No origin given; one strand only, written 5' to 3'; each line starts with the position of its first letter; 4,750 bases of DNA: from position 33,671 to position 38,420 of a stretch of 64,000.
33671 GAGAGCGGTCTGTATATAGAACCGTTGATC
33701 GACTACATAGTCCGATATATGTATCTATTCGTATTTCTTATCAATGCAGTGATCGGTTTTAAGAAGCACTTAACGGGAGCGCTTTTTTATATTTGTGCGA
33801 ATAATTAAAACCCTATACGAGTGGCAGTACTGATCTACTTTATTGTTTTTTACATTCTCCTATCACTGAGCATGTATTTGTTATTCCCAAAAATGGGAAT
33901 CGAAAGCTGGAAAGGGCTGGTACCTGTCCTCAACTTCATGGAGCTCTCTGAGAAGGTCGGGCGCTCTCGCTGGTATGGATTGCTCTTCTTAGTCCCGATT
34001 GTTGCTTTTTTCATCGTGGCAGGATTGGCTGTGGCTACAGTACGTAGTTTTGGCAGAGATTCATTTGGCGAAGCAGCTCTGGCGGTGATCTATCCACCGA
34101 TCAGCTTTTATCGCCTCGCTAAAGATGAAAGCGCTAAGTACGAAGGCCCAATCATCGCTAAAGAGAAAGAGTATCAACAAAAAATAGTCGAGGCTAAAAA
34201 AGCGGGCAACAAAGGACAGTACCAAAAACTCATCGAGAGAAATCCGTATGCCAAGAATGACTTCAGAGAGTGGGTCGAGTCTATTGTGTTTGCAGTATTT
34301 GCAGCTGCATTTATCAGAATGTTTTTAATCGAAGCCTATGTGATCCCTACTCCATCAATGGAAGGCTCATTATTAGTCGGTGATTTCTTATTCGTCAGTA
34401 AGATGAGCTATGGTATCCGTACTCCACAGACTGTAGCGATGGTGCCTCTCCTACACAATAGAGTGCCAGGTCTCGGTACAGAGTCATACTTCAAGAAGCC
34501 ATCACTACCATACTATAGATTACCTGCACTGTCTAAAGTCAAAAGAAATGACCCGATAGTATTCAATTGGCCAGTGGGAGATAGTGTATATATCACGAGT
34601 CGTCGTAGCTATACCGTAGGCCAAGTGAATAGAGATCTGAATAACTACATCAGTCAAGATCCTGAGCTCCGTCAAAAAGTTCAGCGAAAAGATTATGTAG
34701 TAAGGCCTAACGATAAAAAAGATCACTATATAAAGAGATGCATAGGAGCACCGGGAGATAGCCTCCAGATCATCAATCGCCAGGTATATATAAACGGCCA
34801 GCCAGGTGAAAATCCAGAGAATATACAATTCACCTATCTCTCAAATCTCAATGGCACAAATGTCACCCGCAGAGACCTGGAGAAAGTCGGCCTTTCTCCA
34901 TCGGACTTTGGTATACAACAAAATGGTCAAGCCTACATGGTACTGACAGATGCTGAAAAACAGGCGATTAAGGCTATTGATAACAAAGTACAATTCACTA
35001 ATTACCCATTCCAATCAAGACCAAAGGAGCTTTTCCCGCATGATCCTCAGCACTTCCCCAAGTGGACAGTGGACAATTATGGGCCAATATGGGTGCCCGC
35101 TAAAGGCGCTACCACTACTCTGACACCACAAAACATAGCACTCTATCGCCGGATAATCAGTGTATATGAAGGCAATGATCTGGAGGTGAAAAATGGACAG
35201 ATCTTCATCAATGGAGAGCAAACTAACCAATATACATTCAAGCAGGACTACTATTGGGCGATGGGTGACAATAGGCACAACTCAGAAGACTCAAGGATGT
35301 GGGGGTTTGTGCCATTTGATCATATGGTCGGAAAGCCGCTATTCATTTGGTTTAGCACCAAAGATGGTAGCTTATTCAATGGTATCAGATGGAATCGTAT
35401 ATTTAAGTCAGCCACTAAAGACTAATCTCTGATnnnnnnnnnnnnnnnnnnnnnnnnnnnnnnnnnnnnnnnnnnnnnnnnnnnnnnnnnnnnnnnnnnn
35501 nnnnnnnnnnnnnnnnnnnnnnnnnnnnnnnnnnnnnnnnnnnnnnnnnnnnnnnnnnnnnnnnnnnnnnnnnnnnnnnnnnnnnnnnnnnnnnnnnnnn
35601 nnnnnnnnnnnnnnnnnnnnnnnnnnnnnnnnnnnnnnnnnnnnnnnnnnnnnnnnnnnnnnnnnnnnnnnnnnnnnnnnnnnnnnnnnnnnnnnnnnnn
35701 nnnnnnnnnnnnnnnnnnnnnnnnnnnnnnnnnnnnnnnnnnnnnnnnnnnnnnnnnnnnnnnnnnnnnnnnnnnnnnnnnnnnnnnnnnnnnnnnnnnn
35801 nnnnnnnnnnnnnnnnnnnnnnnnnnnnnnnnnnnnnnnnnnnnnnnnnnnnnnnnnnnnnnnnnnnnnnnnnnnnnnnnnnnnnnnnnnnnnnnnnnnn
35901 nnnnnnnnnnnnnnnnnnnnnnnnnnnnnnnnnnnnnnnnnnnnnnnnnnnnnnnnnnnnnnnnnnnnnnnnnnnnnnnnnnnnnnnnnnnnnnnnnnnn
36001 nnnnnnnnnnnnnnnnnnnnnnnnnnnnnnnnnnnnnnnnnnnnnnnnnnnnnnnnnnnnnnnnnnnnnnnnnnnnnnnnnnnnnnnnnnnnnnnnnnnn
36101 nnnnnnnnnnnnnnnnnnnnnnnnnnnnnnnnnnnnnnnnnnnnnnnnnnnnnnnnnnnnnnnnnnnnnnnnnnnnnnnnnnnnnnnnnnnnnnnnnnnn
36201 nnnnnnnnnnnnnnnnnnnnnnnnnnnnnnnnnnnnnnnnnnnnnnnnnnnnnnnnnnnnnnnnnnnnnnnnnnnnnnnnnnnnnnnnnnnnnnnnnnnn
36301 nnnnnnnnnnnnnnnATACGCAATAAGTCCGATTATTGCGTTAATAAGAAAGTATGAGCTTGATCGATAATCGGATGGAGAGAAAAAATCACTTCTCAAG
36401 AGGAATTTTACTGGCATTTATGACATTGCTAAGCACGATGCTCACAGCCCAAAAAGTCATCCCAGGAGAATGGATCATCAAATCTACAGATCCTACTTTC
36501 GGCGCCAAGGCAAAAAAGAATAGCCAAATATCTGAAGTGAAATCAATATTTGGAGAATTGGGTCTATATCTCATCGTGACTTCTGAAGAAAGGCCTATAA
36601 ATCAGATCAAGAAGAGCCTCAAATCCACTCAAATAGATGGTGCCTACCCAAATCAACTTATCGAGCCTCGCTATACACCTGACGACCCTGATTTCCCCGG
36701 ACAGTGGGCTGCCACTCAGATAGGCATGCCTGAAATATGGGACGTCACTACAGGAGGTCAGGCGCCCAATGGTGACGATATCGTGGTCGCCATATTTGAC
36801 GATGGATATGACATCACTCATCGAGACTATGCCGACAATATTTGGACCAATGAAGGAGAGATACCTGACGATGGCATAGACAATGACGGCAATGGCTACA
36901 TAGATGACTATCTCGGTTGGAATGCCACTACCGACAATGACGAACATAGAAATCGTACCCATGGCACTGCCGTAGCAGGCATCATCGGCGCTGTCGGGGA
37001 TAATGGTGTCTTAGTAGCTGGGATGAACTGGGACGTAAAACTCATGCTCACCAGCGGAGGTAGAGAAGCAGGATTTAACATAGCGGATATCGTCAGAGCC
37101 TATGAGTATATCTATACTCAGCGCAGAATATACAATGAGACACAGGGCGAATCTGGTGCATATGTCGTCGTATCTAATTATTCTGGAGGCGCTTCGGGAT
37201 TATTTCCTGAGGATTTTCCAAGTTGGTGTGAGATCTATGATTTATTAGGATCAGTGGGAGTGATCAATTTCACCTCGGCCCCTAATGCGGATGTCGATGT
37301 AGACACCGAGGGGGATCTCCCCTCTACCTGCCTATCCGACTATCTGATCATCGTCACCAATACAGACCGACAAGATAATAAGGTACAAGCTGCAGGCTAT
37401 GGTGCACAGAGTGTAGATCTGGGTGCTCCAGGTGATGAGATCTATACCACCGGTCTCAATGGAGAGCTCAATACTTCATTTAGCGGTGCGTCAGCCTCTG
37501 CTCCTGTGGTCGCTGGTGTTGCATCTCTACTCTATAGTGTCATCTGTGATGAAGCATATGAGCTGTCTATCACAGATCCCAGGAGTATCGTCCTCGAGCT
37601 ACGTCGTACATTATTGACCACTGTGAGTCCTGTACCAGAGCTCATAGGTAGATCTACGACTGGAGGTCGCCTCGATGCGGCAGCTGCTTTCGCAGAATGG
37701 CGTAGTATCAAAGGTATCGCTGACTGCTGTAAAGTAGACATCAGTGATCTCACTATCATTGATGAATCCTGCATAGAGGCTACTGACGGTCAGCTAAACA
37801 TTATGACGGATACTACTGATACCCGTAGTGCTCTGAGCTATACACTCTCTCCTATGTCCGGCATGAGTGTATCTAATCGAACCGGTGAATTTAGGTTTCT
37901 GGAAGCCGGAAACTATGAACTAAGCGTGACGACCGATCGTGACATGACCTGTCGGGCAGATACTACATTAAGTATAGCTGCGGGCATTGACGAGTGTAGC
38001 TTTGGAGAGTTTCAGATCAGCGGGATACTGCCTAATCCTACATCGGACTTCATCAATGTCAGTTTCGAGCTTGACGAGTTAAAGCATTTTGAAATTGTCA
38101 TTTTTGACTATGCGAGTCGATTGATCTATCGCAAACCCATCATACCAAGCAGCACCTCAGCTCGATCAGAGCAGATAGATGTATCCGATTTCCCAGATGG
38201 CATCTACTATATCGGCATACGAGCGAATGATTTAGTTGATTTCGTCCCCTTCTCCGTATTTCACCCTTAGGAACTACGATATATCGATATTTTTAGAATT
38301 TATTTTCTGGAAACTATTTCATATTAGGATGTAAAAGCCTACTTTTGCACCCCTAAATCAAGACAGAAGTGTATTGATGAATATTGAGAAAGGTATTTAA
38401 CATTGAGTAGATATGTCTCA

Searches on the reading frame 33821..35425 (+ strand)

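Call 29: search_protein_families(library=pfam, proteins=[window:33821-35425:+], max_evalue=0.0001)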
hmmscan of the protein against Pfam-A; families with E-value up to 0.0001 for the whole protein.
window:33821-35425:+ (534 aa): 2 families
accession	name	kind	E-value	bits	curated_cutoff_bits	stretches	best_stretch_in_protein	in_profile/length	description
PF10502.14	Peptidase_S26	-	3.5e-38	131.6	22.9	2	149-333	2-103/168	Signal peptidase, peptidase S26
PF18936.5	DUF5684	-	2.3e-17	63.8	27.4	1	30-110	1-81/81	Family of unknown function (DUF5684)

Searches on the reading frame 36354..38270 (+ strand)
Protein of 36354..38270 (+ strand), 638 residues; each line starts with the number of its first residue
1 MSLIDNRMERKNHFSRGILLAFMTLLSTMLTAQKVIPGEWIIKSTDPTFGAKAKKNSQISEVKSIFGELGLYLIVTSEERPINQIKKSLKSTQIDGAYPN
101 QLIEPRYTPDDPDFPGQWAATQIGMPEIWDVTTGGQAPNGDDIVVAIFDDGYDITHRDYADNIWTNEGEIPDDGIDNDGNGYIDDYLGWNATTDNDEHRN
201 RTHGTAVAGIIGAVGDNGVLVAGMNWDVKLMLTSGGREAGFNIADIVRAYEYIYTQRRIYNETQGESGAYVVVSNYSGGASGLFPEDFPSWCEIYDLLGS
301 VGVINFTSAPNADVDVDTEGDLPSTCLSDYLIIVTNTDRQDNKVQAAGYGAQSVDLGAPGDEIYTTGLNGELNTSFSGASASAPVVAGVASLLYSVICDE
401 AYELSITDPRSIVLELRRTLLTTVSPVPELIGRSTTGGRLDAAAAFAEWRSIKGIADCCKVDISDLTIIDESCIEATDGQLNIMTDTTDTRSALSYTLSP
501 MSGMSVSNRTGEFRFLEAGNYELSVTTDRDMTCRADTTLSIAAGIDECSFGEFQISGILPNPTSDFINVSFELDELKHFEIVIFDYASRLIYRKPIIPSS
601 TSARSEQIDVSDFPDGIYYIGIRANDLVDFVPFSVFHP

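Call 29: search_protein_families(library=pfam, proteins=[window:36354-38270:+], max_evalue=0.0001)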
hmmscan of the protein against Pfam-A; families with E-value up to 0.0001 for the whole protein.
window:36354-38270:+ (638 aa): 2 families
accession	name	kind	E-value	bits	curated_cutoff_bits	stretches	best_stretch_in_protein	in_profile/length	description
PF00082.27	Peptidase_S8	-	2.3e-25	89.9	21.8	1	140-423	1-272/288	Subtilase family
PF18962.6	Por_Secre_tail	-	7.1e-10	39.5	27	1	559-625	2-65/75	Secretion system C-terminal sorting domain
